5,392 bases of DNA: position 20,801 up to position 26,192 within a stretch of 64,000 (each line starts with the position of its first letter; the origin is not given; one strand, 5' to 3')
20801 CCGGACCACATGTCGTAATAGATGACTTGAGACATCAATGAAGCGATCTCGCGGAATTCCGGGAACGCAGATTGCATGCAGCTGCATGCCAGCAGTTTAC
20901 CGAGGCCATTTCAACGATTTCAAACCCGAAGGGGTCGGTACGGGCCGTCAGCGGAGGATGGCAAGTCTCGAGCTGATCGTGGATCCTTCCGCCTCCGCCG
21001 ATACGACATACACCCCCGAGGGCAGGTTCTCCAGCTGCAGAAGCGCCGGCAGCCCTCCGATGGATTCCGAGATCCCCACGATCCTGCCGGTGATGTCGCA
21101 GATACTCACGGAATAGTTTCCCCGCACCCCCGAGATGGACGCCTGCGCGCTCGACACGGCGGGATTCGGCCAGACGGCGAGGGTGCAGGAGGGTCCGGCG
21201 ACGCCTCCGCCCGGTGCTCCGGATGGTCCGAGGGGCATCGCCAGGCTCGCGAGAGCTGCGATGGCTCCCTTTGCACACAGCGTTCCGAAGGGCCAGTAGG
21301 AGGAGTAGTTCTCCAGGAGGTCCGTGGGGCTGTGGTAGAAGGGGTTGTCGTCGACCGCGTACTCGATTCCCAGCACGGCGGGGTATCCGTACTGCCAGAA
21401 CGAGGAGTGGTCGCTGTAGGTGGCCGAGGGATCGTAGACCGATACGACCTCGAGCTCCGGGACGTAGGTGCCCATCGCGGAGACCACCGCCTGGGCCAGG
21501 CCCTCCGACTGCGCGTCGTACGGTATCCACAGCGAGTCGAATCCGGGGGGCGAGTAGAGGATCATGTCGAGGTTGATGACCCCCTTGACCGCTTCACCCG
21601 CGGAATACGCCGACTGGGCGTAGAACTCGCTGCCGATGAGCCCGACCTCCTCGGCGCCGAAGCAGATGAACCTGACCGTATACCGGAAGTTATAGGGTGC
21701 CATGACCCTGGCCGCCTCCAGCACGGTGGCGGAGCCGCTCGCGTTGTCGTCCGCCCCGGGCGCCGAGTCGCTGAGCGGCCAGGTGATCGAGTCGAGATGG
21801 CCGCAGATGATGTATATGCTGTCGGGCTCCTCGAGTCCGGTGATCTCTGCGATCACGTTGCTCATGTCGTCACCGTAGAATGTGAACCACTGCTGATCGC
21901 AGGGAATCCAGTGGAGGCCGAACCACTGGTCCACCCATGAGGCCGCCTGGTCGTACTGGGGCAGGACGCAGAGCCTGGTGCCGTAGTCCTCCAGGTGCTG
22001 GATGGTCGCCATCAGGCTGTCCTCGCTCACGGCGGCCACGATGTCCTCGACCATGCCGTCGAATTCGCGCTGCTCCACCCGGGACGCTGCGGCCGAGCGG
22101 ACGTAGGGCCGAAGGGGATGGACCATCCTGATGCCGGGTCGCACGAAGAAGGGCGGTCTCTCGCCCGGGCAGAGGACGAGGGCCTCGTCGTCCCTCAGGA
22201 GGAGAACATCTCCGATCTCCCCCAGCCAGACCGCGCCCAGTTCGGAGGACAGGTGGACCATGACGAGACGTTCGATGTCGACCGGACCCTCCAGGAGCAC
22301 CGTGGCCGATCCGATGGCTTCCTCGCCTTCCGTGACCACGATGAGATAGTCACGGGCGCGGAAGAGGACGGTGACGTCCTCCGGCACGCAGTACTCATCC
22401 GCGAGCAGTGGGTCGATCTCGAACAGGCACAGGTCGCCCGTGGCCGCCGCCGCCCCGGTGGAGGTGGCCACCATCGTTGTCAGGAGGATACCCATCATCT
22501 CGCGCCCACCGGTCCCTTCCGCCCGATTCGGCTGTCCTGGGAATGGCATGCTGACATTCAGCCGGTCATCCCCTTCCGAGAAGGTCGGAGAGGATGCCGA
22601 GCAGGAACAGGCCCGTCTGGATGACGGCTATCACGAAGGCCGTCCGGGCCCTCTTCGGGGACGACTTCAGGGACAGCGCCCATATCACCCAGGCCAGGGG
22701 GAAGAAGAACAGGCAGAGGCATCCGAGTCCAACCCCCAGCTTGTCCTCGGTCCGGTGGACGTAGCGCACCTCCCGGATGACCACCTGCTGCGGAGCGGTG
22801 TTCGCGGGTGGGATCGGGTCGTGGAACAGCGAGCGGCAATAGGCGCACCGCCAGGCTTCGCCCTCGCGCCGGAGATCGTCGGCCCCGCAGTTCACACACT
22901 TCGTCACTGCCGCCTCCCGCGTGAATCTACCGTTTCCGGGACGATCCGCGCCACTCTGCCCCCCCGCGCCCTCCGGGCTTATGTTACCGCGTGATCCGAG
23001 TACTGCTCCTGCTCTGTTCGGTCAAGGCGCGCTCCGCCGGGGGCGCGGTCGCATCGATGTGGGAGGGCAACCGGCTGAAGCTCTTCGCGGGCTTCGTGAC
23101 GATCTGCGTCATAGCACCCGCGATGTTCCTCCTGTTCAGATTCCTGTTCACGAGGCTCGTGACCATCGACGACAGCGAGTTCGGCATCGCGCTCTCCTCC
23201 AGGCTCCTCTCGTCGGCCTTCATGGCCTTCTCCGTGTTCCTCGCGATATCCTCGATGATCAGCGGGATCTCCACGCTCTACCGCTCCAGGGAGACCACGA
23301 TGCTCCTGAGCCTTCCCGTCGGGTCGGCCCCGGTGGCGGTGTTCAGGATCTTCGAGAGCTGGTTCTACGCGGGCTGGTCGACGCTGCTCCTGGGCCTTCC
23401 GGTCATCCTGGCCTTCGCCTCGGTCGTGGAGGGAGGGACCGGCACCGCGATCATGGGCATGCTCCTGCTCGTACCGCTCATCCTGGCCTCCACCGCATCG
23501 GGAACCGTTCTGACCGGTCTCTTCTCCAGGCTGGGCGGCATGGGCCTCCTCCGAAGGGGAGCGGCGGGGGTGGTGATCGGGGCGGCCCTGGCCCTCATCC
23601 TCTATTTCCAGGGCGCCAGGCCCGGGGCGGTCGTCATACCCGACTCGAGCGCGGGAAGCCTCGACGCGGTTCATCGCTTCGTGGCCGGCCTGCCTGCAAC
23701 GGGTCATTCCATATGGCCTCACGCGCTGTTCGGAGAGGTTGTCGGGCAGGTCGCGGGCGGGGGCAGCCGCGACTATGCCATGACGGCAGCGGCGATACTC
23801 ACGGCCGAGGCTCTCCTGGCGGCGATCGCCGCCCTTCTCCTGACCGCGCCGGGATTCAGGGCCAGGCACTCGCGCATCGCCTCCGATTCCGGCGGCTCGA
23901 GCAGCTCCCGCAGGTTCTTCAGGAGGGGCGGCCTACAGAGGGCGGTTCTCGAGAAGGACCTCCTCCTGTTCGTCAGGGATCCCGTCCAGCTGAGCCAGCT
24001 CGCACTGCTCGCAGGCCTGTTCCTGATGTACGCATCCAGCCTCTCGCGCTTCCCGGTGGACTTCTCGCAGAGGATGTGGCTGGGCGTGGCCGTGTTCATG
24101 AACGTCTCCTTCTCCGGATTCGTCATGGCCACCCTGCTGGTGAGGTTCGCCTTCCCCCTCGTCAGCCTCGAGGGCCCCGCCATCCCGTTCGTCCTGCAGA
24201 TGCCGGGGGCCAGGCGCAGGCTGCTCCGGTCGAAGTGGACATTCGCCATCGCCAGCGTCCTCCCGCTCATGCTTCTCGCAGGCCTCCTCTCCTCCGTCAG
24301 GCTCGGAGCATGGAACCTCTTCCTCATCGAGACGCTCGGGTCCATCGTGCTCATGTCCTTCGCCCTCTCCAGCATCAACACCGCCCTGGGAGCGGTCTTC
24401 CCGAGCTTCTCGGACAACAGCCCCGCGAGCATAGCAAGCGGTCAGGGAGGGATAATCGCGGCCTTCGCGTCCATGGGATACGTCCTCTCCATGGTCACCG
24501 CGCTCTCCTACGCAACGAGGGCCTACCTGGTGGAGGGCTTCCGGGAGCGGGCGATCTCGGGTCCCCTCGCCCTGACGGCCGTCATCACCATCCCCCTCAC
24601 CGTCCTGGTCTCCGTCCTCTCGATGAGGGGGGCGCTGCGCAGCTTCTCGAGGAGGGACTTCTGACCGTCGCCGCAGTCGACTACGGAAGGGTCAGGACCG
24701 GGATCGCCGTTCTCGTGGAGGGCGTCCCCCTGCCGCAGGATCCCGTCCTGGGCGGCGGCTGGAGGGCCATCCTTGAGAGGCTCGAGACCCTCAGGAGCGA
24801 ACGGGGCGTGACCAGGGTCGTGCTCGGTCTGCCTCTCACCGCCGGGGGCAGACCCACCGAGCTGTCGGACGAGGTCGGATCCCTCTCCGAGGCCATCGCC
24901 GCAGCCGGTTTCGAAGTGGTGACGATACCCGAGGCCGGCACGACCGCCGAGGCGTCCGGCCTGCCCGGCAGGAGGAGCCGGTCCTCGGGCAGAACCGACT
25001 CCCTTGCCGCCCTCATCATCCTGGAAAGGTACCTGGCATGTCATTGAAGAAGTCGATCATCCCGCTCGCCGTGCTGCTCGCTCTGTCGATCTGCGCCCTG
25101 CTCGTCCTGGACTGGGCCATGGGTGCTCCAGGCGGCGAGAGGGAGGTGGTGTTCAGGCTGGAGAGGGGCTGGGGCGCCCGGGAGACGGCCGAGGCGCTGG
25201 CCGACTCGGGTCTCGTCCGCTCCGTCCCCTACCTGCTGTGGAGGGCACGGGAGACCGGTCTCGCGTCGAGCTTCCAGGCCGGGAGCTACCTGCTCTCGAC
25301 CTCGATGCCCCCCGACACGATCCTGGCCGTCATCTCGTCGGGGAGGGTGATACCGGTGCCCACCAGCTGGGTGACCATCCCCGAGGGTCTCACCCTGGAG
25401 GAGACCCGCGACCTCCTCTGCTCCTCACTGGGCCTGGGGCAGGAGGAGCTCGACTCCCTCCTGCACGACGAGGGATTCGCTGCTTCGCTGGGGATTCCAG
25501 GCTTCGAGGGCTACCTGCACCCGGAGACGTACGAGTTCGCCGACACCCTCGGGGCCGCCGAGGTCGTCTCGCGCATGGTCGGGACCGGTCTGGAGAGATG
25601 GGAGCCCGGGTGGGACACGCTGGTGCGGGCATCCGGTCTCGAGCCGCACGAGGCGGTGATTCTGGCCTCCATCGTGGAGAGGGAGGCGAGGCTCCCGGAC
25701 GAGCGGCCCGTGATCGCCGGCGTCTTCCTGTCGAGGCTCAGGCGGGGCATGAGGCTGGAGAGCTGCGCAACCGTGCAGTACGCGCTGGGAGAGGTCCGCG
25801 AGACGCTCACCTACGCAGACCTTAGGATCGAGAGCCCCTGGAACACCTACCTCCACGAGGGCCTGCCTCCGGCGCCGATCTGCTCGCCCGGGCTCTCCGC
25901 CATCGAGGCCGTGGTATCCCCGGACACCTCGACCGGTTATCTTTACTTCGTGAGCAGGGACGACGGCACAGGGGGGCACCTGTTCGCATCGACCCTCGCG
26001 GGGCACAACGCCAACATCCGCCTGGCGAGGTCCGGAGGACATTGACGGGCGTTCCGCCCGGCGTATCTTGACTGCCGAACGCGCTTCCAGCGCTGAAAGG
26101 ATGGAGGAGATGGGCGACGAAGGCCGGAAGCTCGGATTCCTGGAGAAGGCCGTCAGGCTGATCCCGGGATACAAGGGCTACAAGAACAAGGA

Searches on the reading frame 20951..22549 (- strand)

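Call 30: search_protein_families(library=pfam, proteins=[window:20951-22549:-], max_evalue=0.001)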
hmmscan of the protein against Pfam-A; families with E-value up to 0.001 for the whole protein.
window:20951-22549:- (533 aa): 3 families
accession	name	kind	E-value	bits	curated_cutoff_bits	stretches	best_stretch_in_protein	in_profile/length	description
PF04389.22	Peptidase_M28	-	3.8e-35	121.8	21.3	1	231-416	1-178/193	Peptidase family M28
PF18962.6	Por_Secre_tail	-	1.1e-07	32.4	27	1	459-531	1-75/75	Secretion system C-terminal sorting domain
PF01546.33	Peptidase_M20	-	5.7e-06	26.8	24.6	1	263-334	30-100/206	Peptidase family M20/M25/M40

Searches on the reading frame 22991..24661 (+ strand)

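Call 29: search_protein_families(library=pfam, proteins=[window:22991-24661:+], max_evalue=0.001)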
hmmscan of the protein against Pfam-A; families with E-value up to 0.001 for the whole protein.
window:22991-24661:+ (557 aa): 1 family
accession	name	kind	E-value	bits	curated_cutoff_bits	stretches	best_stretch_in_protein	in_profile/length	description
PF16949.11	ABC_tran_2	-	3e-55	188.5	25.7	1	43-556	17-541/542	Putative ATP-binding cassette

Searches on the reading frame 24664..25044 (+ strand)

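Call 29: search_protein_families(library=pfam, proteins=[window:24664-25044:+], max_evalue=0.001)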
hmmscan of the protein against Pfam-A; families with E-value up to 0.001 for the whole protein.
window:24664-25044:+ (127 aa): 1 family
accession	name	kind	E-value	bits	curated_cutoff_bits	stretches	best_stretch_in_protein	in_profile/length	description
PF03652.20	RuvX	-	1.2e-15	58.5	29.2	1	2-125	3-133/134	Holliday junction resolvase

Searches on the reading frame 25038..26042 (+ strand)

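Call 29: search_protein_families(library=pfam, proteins=[window:25038-26042:+], max_evalue=0.001)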
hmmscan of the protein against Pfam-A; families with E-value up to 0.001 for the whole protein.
window:25038-26042:+ (335 aa): 1 family
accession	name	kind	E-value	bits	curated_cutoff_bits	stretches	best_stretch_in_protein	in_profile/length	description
PF02618.21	YceG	-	9.4e-77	258.6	32.4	1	40-328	2-274/275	YceG-like family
